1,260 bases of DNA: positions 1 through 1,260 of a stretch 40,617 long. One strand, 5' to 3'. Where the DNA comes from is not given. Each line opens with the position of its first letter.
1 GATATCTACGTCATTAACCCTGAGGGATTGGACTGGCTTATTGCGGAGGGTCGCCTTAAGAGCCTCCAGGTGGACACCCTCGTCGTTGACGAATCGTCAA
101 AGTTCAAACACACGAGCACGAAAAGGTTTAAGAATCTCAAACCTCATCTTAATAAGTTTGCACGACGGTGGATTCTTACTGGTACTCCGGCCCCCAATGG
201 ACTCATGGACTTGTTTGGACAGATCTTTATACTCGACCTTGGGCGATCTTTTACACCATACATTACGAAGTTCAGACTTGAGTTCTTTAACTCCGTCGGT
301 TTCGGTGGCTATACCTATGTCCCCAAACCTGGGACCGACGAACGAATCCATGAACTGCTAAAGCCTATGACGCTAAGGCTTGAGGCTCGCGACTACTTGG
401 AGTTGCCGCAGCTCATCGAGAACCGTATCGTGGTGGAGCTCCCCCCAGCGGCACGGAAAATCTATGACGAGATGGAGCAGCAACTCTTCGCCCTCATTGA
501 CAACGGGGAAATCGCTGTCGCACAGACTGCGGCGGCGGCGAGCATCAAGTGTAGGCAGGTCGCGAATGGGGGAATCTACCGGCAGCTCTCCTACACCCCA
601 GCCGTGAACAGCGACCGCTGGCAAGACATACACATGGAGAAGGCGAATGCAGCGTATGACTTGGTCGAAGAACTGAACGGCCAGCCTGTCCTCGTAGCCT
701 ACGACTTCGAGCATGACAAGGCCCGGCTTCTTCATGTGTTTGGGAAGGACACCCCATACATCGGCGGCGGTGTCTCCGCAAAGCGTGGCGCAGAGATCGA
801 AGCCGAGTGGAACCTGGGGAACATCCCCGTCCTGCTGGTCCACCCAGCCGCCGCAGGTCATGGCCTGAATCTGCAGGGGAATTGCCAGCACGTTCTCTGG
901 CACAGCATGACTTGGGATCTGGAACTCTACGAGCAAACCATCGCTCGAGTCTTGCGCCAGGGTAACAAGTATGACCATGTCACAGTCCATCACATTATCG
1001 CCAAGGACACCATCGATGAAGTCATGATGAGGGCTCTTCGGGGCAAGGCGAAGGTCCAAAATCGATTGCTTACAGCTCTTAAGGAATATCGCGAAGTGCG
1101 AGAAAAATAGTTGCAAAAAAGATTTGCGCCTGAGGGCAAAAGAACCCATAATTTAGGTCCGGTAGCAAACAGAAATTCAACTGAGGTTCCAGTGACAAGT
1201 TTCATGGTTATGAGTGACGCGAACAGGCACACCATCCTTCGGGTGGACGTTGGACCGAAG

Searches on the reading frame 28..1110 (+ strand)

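Call 43: search_protein_families(library=phrogs, proteins=[window:28-1110:+], max_evalue=0.001)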
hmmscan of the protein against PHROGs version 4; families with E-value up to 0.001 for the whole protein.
window:28-1110:+ (360 aa): 7 families
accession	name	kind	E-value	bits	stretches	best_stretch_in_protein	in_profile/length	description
phrog_62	-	DNA, RNA and nucleotide metabolism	1.6e-105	355.1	1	2-356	796-1141/1881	DNA helicase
phrog_11354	-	unknown function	4.3e-32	111.2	1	258-352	16-109/116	-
phrog_16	-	DNA, RNA and nucleotide metabolism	2.2e-10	40.4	1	12-326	374-601/986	DNA helicase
phrog_1685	-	unknown function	3.6e-09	35.4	1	255-349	1457-1550/2278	-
phrog_11801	-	other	5.3e-09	34.8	1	253-349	1399-1494/2269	DNA methyltransferase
phrog_23807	-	unknown function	1.7e-05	23.8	1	268-343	588-661/1053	-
phrog_24008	-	DNA, RNA and nucleotide metabolism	4.5e-05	22.5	0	17-68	596-647/1006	helicase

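Call 44: search_protein_families(library=pfam, proteins=[window:28-1110:+], max_evalue=0.001)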
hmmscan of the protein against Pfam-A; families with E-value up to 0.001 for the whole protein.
window:28-1110:+ (360 aa): 2 families
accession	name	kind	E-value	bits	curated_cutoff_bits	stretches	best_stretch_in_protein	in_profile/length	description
PF00176.29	SNF2-rel_dom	-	1.4e-11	44.5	24.9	1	10-163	121-267/290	SNF2-related domain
PF00271.37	Helicase_C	-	8.1e-08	32.9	23.5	1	205-312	2-110/110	Helicase conserved C-terminal domain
